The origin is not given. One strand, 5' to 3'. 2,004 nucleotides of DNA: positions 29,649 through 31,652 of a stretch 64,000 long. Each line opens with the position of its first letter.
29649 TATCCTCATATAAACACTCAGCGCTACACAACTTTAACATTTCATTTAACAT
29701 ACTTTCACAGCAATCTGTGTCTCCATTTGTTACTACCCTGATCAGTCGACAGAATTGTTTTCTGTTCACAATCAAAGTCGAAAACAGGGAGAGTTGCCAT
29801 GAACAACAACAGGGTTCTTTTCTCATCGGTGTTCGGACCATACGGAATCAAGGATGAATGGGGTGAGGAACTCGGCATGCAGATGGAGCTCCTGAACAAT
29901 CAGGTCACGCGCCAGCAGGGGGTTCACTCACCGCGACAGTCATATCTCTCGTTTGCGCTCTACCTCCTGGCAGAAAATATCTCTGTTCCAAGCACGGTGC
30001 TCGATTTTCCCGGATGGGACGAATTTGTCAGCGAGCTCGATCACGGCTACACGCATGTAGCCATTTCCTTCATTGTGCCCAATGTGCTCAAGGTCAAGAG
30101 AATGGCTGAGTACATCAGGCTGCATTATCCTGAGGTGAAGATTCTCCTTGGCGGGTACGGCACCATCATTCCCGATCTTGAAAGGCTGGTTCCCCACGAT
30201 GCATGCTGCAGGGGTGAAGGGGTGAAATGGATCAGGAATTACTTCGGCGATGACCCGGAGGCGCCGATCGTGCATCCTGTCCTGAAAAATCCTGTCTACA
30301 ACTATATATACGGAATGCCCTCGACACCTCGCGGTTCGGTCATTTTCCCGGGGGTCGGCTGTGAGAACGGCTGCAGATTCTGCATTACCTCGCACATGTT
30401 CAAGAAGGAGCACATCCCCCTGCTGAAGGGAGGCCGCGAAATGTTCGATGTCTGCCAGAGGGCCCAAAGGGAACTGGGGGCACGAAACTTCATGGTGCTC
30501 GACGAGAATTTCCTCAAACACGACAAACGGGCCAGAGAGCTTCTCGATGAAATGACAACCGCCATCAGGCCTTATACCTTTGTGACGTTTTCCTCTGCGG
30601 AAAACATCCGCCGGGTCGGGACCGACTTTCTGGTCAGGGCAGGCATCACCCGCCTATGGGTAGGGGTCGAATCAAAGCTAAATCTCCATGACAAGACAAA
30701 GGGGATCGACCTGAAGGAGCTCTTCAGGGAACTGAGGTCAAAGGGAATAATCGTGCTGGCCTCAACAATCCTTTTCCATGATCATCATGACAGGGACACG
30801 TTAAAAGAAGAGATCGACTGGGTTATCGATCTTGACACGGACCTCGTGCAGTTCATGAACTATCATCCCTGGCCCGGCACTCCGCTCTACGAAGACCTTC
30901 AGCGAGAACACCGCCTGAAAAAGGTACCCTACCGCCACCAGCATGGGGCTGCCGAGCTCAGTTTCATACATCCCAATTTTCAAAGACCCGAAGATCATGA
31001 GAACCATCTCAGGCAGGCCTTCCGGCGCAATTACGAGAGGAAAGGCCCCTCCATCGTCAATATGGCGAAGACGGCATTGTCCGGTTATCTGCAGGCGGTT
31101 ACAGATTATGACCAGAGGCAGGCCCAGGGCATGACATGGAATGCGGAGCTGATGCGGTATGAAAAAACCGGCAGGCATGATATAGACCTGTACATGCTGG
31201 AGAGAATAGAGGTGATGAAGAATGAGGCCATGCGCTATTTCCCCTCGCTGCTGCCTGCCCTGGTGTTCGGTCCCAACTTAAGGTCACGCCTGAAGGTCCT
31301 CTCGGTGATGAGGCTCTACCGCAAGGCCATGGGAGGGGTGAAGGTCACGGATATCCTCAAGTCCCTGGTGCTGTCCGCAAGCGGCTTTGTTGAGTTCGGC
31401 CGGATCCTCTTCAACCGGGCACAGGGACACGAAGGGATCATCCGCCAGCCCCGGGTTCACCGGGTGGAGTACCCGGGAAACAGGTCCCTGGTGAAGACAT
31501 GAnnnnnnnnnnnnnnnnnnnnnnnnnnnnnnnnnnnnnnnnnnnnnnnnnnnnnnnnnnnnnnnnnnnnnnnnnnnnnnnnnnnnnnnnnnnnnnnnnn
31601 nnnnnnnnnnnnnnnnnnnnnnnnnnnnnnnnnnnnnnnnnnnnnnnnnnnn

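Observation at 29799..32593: B12-binding radical SAM enzyme translationally coupled to a patatin-like phospholipase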

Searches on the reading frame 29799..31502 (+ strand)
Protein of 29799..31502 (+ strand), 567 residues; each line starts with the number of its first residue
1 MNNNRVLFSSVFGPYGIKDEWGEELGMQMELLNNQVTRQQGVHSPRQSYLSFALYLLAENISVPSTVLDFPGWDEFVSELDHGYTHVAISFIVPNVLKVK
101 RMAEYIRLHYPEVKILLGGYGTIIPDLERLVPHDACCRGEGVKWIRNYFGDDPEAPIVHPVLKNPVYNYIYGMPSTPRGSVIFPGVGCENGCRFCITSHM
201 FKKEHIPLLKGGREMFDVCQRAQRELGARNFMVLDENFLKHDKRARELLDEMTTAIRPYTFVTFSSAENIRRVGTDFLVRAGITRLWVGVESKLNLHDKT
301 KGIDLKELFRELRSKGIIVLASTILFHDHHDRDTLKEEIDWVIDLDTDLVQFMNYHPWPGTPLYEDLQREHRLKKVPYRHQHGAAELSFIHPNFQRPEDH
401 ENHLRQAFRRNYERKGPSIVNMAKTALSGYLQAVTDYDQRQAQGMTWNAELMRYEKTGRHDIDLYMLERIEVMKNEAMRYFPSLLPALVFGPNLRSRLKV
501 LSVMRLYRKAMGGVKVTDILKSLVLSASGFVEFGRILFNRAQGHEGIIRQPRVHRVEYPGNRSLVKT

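Call 3: search_protein_families(library=pfam, proteins=[window:29799-31502:+], max_evalue=0.01)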
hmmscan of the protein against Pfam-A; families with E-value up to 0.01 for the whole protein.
window:29799-31502:+ (567 aa): 2 families
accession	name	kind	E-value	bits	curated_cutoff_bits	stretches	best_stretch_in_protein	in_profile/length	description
PF04055.27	Radical_SAM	-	1.3e-05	25.9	29.5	1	183-341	2-165/166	Radical SAM superfamily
PF02310.24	B12-binding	-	0.00023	21.4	32.1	1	81-141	49-113/121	B12 binding domain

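Call 4: search_protein_families(library=ncbifam, proteins=[window:29799-31502:+], max_evalue=0.01)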
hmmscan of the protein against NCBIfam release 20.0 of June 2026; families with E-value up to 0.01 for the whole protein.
window:29799-31502:+ (567 aa): 6 families
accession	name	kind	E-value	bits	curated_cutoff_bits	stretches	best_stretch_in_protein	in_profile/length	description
TIGR03471.1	HpnJ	equivalog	3.2e-12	46.1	577.6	1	154-414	171-435/472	hopanoid biosynthesis associated radical SAM protein HpnJ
TIGR02026.1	BchE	equivalog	6.2e-11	41.8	481.35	1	168-371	184-391/497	magnesium-protoporphyrin IX monomethyl ester anaerobic oxidative cyclase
TIGR04479.1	bcpD_PhpK_rSAM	subfamily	8.7e-07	27.7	600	1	224-382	282-445/504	PhpK family radical SAM P-methyltransferase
TIGR04072.2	rSAM_ladder_B12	equivalog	6.2e-05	21.8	360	1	187-414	188-414/443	lipid biosynthesis B12-binding/radical SAM protein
NF050148.1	rSAM_ApyD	equivalog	6.9e-05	21.4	750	1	185-369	205-395/645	RiPP biosynthesis radical SAM protein ApyD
NF038361.1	rSAM_Sden_1168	equivalog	0.0042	15.7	575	1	177-283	277-383/560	Sden_1168 family B12-binding radical SAM P-methyltransferase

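Call 7: find_homologous_proteins(query=window:29799-31499:+, max_evalue=0.00001)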
Query window:29799-31499:+ (567 aa): 1583 proteins with E <= 0.00001 among 8000 candidates; the best 120 are listed.
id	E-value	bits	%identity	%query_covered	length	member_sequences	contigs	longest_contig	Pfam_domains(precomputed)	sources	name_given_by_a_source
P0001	0.0e+0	1328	100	100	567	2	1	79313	PF04055.28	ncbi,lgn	-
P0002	0.0e+0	1142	85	99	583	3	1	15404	PF04055.28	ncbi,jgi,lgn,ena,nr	ncbi:MAG TPA: radical SAM protein [Deltaproteobacteria bacterium]|nr:radical SAM protein [Deltaprote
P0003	0.0e+0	1099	81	100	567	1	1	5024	PF04055.28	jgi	jgi:radical SAM superfamily enzyme YgiQ (UPF0313 family)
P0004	0.0e+0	1085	80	100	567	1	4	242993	PF04055.28,PF02310.25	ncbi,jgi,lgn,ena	-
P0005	0.0e+0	1078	79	100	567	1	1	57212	PF04055.28,PF02310.25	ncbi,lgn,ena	-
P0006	0.0e+0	1064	78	99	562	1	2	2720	PF04055.28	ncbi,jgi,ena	-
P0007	0.0e+0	1044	77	99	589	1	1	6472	PF04055.28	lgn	-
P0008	0.0e+0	1041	78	99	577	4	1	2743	PF04055.28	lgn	-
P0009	0.0e+0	1039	77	100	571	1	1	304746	PF04055.28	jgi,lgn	-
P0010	0.0e+0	1019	76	100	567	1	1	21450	PF04055.28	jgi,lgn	-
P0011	0.0e+0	1014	74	99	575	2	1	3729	PF04055.28,PF02310.25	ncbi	-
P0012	2.6e-291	985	73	100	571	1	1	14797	PF04055.28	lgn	-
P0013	1.4e-287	973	72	100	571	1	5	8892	PF04055.28,PF02310.25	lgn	-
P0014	1.2e-277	940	71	99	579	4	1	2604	PF04055.28,PF02310.25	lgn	-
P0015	7.9e-276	934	72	94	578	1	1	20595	PF04055.28,PF02310.25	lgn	-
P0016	3.2e-272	922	70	99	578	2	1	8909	PF04055.28,PF02310.25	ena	-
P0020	7.1e-241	819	63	99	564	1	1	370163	PF04055.28,PF02310.25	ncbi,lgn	-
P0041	1.1e-221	755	57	98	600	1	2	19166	PF02310.25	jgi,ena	-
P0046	3.2e-216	737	56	99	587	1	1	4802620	-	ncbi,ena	-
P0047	3.5e-216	737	55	99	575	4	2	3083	PF02310.25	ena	-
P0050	2.6e-215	734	56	98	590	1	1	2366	PF02310.25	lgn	-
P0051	4.2e-215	734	56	98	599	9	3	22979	PF02310.25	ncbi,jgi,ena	jgi:haloalkane dehalogenase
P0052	8.1e-215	733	55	100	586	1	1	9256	PF02310.25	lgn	-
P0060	9.2e-214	729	55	98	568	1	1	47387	PF02310.25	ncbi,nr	ncbi:MAG: radical SAM protein [bacterium]|nr:radical SAM protein [bacterium]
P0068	3.8e-212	724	54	99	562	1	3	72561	PF04055.28,PF02310.25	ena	-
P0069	5.6e-212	723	55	98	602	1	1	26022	PF02310.25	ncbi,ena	-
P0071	1.2e-211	722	55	98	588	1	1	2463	PF02310.25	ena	-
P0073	2.9e-211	721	54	98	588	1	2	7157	PF02310.25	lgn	-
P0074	3.9e-211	721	54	98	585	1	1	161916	PF02310.25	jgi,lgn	-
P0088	1.4e-208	712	54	98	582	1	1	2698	PF02310.25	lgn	-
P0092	6.1e-208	710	55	98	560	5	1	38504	PF04055.28,PF02310.25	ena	-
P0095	8.9e-208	709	55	99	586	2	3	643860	-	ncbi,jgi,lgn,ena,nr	ncbi:MAG: radical SAM protein [Spirochaetae bacterium HGW-Spirochaetae-1]|jgi:radical SAM superfamil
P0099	7.8e-207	706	55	98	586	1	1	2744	PF02310.25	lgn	-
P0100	3.3e-206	704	54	98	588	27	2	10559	PF02310.25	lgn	-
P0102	1.4e-205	702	54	100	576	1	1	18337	PF02310.25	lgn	-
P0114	4.0e-202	691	54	98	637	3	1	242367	PF02310.25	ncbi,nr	ncbi:MAG: radical SAM protein [Spirochaetes bacterium]|nr:radical SAM protein [Spirochaetota bacteri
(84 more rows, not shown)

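Call 9: find_encoding_contigs(protein=P0046, flank=8000, max_places=2)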
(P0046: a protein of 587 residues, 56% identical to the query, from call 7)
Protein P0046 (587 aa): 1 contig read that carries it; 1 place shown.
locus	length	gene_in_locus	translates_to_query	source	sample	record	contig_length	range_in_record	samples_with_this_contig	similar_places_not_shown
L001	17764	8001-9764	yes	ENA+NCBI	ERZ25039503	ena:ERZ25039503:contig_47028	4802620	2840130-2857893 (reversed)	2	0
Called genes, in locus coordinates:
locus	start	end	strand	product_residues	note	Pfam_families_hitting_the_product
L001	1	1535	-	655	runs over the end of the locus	PF12729:4HB_MCP_1 (weak), PF00672:HAMP, PF14501:HATPase_c_5 (faint), PF00989:PAS, PF08448:PAS_4, PF13426:PAS_9 (weak), PF00512:HisKA (weak), PF02518:HATPase_c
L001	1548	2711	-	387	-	PF13433:Peripla_BP_5, PF13458:Peripla_BP_6, PF01094:ANF_receptor (weak)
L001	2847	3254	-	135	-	PF13581:HATPase_c_2, PF02518:HATPase_c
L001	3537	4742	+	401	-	PF00764:Arginosuc_synth, PF20979:Arginosuc_syn_C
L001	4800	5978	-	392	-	PF00672:HAMP, PF00512:HisKA, PF02518:HATPase_c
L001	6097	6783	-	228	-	PF00072:Response_reg, PF00486:Trans_reg_C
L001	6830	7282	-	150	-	PF13801:Metal_resist (weak), PF16231:DUF4890 (weak), PF07813:LTXXQ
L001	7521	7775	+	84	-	-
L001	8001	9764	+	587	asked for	-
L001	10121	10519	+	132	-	-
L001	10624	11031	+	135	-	-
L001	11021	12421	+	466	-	PF05762:VWA_CoxE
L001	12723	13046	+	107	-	PF01740:STAS, PF13466:STAS_2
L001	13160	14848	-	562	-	PF00672:HAMP, PF07228:SpoIIE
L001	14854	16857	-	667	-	PF00515:TPR_1 (faint), PF13414:TPR_11 (faint), PF13428:TPR_14 (faint), PF13432:TPR_16 (faint), PF14559:TPR_19 (faint), PF14853:Fis1_TPR_C (faint), PF27421:TP_0855_helical, PF07719:TPR_2 (weak), +3 more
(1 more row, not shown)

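Call 10: find_encoding_contigs(protein=P0095, flank=8000, max_places=2)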
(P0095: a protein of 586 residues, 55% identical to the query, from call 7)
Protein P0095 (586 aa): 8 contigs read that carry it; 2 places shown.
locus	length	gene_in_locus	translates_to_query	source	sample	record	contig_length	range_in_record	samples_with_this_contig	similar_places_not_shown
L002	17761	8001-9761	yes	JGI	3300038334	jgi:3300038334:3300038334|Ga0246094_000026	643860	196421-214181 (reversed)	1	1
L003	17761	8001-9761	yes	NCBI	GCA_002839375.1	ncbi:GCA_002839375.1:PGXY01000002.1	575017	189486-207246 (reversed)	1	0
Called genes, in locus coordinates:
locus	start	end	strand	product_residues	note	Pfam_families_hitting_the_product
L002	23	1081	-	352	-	PF00196:GerE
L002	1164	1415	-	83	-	-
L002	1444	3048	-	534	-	PF00890:FAD_binding_2 (faint), PF01266:DAO (faint), PF01946:Thi4 (weak), PF03486:HI0933_like (faint), PF07992:Pyr_redox_2 (faint), PF12831:FAD_oxidored (faint), PF13450:NAD_binding_8, PF01593:Amino_oxidase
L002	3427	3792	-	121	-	-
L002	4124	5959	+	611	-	PF00501:AMP-binding, PF23562:AMP-binding_C_3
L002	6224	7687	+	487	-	PF03283:PAE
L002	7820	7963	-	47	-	-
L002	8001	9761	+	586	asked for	-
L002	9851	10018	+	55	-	-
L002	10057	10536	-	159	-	PF00583:Acetyltransf_1, PF13508:Acetyltransf_7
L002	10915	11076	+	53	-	-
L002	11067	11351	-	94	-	-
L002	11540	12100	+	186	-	PF18955:DUF5698, PF10035:DUF2179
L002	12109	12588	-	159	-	PF11322:DUF3124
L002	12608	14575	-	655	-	PF00999:Na_H_Exchanger, PF02254:TrkA_N, PF02080:TrkA_C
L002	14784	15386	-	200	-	PF25302:NADase_transloc, PF00754:F5_F8_type_C (weak)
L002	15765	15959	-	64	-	-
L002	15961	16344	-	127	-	-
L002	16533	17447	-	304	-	PF13391:HNH_2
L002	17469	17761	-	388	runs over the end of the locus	PF25302:NADase_transloc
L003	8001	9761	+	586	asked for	-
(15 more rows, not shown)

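Call 11: find_encoding_contigs(protein=P0020, flank=8000, max_places=2)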
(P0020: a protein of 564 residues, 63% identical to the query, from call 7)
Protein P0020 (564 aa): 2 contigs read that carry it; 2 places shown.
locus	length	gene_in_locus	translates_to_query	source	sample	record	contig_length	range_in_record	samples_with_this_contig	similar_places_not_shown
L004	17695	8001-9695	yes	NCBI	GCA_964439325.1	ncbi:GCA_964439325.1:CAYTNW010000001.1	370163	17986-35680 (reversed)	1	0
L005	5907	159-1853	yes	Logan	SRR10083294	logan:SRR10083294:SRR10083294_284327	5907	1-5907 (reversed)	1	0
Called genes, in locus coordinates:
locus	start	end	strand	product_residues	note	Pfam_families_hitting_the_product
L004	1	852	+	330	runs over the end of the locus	-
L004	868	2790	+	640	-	PF13522:GATase_6, PF13537:GATase_7, PF12481:DUF3700 (weak), PF00733:Asn_synthase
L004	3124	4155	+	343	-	-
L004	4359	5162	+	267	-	PF13489:Methyltransf_23, PF13847:Methyltransf_31, PF08241:Methyltransf_11, PF08242:Methyltransf_12, PF13649:Methyltransf_25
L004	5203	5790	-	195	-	PF03783:CsgG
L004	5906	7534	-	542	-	PF21088:MS_channel_1st, PF00924:MS_channel_2nd, PF21082:MS_channel_3rd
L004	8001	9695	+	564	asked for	PF02310:B12-binding (weak), PF04055:Radical_SAM (weak)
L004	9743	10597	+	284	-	PF01734:Patatin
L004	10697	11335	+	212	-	-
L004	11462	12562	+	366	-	PF00465:Fe-ADH, PF13685:Fe-ADH_2 (weak), PF25137:ADH_Fe_C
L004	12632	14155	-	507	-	PF02493:MORN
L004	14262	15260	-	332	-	PF00753:Lactamase_B, PF23023:Anti-Pycsar_Apyc1 (weak)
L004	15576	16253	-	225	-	PF01810:LysE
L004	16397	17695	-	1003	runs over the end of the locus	PF01326:PPDK_N (faint), PF00391:PEP-utilizers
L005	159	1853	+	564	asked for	PF02310:B12-binding (weak), PF04055:Radical_SAM (weak)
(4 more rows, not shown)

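Call 13: find_related_loci(query=A1, collection=genome_contigs, flank=10000)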
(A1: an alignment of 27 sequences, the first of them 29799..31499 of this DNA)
Query A1 (567 aa) in genome_contigs; peptide patterns used: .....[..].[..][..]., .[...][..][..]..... (x = any residue, [..] = any of these).
112 stretches matched a pattern; 99 encode a relative of the query (tblastn E <= 1e-3); the best 80 are kept; 80 distinct loci.
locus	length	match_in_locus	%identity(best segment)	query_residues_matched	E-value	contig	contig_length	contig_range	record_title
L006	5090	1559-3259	89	1-567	0e+0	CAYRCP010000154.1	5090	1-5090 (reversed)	MAG TPA_asm: uncultured Bacteriovoracaceae bacterium isolate binchicken_co42_315 genome assembly, contig: NODE_32587_len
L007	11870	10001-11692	85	1-564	0e+0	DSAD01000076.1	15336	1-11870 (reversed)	MAG TPA_asm: Deltaproteobacteria bacterium isolate SpSt-1140 Ga0129302_1001885, whole genome shotgun sequence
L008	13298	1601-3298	79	1-566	0e+0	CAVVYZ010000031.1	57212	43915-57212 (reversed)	MAG: uncultured delta proteobacterium isolate MFD03899.bin.2.22 genome assembly, contig: contig_7630, whole genome shotg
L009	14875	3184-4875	69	4-566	0e+0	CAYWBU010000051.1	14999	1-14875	MAG TPA_asm: uncultured Bacteriovoracaceae bacterium isolate binchicken_co42_35 genome assembly, contig: NODE_5790_lengt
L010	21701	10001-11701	80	1-567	0e+0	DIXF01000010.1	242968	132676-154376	MAG TPA_asm: Syntrophaceae bacterium UBA6087 UBA6087_contig_1838, whole genome shotgun sequence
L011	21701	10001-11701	63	1-567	0e+0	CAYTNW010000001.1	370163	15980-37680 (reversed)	MAG TPA_asm: uncultured Leptospirales bacterium isolate SRP220891_co1_350 genome assembly, contig: NODE_13_length_370163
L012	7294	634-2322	62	3-565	0e+0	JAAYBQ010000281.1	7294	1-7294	MAG: Spirochaetes bacterium isolate AS06rmzACSIP_338 466376_AS06, whole genome shotgun sequence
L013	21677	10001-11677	63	1-559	0e+0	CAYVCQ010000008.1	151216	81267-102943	MAG TPA_asm: uncultured Leptospirales bacterium isolate SRP302447_co2_803 genome assembly, contig: NODE_355_length_15121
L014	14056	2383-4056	63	3-560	0e+0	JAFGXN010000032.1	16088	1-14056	MAG: Spirochaetales bacterium isolate ZodW_Metabat.38 k87_5505836, whole genome shotgun sequence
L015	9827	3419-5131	61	1-566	0e+0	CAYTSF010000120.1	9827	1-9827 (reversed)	MAG TPA_asm: uncultured Leptospirales bacterium isolate SRP220891_co1_11 genome assembly, contig: NODE_13331_length_9827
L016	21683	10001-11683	57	1-561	0e+0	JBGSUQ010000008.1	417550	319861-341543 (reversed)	MAG: Spirochaetota bacterium isolate JTS-AC436 k141_382748, whole genome shotgun sequence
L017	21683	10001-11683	56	1-561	0e+0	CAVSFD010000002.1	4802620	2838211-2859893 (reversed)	MAG: uncultured Spirochaetota bacterium isolate MFD02979.bin.1.65 genome assembly, contig: contig_47028, whole genome sh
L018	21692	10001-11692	56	1-564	0e+0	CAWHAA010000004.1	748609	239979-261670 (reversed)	MAG: uncultured Spirochaetota bacterium isolate MFD04716.bin.2.40 genome assembly, contig: contig_13388, whole genome sh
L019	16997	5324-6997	54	1-558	0e+0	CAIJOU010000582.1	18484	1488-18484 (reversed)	MAG: Candidatus Hydrogenedentes bacterium isolate MJ-2014_bin-0815 genome assembly, contig: bin-0815:582/967, whole geno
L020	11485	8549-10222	56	1-558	0e+0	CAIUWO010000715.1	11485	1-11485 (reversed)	MAG: Candidatus Hydrogenedentes bacterium isolate Loclat_bin-18389 genome assembly, contig: bin-18389:0715/1056, whole g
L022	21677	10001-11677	57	1-559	0e+0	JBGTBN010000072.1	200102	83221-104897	MAG: Spirochaetota bacterium isolate JTS-AC98 k141_2046049, whole genome shotgun sequence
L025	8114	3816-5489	56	1-558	0e+0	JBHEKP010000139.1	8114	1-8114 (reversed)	MAG: Candidatus Hydrogenedentales bacterium isolate bin.207 k141_1926136, whole genome shotgun sequence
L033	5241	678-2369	55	1-564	0e+0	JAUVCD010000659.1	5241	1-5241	MAG: Myxococcales bacterium isolate CSMAG_262 CSMAG_262_k141_1619902_length_5241_cov_6.0000, whole genome shotgun sequen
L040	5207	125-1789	53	4-558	0e+0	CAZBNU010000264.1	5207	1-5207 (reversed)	MAG TPA_asm: uncultured Nitrospirales bacterium isolate binchicken_co42_482 genome assembly, contig: NODE_31484_length_5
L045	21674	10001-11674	53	1-558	0e+0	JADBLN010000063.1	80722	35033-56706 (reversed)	MAG: Acidobacteria bacterium isolate Bin2_14.8m NODE_11_length_80722_cov_15.054297, whole genome shotgun sequence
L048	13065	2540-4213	50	1-558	0e+0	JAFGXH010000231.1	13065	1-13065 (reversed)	MAG: bacterium isolate ZodW_Metabat.349 k87_15018562, whole genome shotgun sequence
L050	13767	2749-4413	52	4-558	0e+0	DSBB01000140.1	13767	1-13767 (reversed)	MAG TPA_asm: Candidatus Hydrogenedentota bacterium isolate SpSt-1162 Ga0129302_1002296, whole genome shotgun sequence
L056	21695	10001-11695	63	3-567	0e+0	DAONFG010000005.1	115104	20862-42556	MAG TPA_asm: Spirochaetota bacterium isolate AMR_MDS_3849 NODE_91_length_115104_cov_6.786804, whole genome shotgun seque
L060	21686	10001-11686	49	3-558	0e+0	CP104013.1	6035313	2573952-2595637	Candidatus Lokiarchaeum ossiferum isolate Loki-B35 chromosome, complete genome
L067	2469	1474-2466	62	1-331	1e-151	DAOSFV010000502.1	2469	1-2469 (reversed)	MAG TPA_asm: Candidatus Hydrogenedentota bacterium isolate AMR_MDS_1770 NODE_41395_length_2469_cov_5.659901, whole genom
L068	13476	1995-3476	45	5-522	1e-140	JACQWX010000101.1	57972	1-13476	MAG: Elusimicrobia bacterium isolate NC_groundwater_1500_Pr4_B-0.1um_67_5 SR1-18-B1_scaffold_496591, whole genome shotgu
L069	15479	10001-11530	46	5-498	3e-139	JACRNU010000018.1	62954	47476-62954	MAG: Elusimicrobia bacterium isolate NC_groundwater_1943_Pr3_S-0.2um_66_9 scaffold_3496, whole genome shotgun sequence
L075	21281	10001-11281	44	5-430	8e-110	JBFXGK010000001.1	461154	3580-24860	MAG: Kiritimatiellia bacterium isolate CA_2019_TPIn_161 NODE_42_length_461154_cov_36.571066_TPIn, whole genome shotgun s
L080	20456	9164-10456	41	5-430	6e-95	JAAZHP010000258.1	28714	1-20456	MAG: Bacillota bacterium isolate AS15tlH2ME_45 118465_AS15, whole genome shotgun sequence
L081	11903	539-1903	39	5-454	1e-94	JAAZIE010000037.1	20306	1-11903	MAG: Bacillota bacterium isolate AS19jrsBPTG_13 3088_AS19, whole genome shotgun sequence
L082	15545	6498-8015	37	4-494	5e-94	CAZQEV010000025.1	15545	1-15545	MAG TPA_asm: uncultured Syntrophomonadaceae bacterium isolate binchicken_co39_384 genome assembly, contig: NODE_9220_len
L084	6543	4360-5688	39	3-440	5e-92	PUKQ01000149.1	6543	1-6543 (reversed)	MAG: Syntrophomonadaceae bacterium isolate B1Sed10_75 B1-Sed10-C18566, whole genome shotgun sequence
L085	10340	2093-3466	38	2-454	5e-92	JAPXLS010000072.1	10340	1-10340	MAG: Bacillota bacterium isolate binned_ad_5.22 NODE_6897_length_10340_cov_2.366102, whole genome shotgun sequence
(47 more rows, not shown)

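Call 19: search_solved_structures(query=A1, max_evalue=1, show_alignments=2)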
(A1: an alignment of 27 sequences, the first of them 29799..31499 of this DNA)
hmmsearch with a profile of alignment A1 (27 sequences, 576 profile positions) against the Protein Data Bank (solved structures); distinct sequences matched with E-value up to 1: 1.
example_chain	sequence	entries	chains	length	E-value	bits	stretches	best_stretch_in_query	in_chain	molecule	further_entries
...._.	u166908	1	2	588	0.063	14.9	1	337-494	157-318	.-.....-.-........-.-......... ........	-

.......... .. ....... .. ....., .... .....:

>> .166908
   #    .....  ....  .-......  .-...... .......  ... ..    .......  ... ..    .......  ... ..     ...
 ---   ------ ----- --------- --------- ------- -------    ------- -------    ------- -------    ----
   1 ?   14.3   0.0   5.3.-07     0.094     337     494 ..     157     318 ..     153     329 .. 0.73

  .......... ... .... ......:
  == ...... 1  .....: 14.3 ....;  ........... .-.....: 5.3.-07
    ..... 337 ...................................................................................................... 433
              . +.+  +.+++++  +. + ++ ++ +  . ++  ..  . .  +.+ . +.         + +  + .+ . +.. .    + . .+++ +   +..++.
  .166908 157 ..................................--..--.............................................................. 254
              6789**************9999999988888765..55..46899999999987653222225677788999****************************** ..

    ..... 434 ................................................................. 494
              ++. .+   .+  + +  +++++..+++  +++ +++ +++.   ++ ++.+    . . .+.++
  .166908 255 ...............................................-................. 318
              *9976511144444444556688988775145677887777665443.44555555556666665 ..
